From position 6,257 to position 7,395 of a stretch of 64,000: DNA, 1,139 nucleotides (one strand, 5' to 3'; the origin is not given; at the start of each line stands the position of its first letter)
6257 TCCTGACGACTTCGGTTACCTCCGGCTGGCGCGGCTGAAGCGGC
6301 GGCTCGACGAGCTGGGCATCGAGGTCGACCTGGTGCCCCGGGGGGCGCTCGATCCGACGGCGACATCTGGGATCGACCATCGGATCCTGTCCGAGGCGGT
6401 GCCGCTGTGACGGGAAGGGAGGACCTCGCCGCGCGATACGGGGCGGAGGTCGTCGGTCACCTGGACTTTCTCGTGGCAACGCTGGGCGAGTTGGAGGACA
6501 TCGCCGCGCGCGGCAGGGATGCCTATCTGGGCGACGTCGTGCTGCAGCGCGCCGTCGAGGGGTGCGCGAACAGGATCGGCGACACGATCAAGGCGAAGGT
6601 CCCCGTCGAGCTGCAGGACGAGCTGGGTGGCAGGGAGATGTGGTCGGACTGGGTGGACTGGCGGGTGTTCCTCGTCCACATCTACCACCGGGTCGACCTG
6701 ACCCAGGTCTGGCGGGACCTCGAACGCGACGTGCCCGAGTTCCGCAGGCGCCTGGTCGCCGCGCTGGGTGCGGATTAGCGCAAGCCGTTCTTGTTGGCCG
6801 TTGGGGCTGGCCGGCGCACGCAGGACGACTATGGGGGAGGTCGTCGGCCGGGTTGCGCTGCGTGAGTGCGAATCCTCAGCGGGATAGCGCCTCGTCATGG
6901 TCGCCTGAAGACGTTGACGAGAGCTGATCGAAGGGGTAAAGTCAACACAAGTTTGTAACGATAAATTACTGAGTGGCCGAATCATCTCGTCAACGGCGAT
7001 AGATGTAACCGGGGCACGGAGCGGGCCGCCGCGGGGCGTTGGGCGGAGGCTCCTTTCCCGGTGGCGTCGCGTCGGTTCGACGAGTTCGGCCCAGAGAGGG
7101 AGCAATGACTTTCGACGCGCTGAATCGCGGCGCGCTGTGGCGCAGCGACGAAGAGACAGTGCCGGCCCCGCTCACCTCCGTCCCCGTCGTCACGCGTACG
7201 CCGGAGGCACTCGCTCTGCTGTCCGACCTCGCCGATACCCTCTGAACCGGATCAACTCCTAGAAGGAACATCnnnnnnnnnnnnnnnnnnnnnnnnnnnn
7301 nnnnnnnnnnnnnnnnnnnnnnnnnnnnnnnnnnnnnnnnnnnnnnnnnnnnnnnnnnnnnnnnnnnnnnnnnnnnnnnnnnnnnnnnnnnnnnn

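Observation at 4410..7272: Lower-GC three-gene insertion (COG1373-type AAA ATPase with nuclease-like tail plus HTH-MNT/HEPN pair) splitting a glycan-utilisation locus: candidate defence/addiction island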

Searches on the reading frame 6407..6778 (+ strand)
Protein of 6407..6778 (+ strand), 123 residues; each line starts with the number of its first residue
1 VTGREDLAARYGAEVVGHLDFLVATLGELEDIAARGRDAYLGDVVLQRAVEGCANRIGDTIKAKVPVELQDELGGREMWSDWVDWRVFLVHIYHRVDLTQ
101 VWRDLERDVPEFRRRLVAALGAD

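Call 3: search_protein_families(library=pfam, proteins=[window:6407-6778:+], max_evalue=0.01)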
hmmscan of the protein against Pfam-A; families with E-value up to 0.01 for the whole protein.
window:6407-6778:+ (123 aa): 1 family
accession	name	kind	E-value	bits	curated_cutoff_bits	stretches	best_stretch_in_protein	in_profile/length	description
PF01934.22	HepT-like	-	1.5e-07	31.6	23.5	1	27-116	6-117/120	Ribonuclease HepT-like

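Call 4: search_protein_families(library=padloc, proteins=[window:6407-6778:+], max_evalue=0.01)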
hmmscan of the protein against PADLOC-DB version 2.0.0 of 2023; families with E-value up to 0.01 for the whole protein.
window:6407-6778:+ (123 aa): 0 families

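Call 5: search_protein_families(library=ncbifam, proteins=[window:6407-6778:+], max_evalue=0.01)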
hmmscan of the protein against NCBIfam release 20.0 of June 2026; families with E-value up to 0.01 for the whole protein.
window:6407-6778:+ (123 aa): 1 family
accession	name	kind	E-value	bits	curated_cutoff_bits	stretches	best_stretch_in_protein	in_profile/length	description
NF047751.1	HepT_toxin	equivalog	0.0015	18.5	60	0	78-114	83-119/120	type VII toxin-antitoxin system HepT family RNase toxin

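Call 66: search_solved_structures(query=window:6407-6778:+, max_evalue=1, show_alignments=2)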
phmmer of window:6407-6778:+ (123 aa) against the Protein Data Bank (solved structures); distinct sequences matched with E-value up to 1: 0.

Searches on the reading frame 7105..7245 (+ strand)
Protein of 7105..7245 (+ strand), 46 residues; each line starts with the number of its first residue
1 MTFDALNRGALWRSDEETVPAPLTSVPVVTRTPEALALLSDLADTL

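Call 38: search_protein_families(library=pfam, proteins=[window:7105-7245:+], max_evalue=0.01)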
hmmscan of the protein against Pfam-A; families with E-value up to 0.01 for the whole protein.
window:7105-7245:+ (46 aa): 0 families
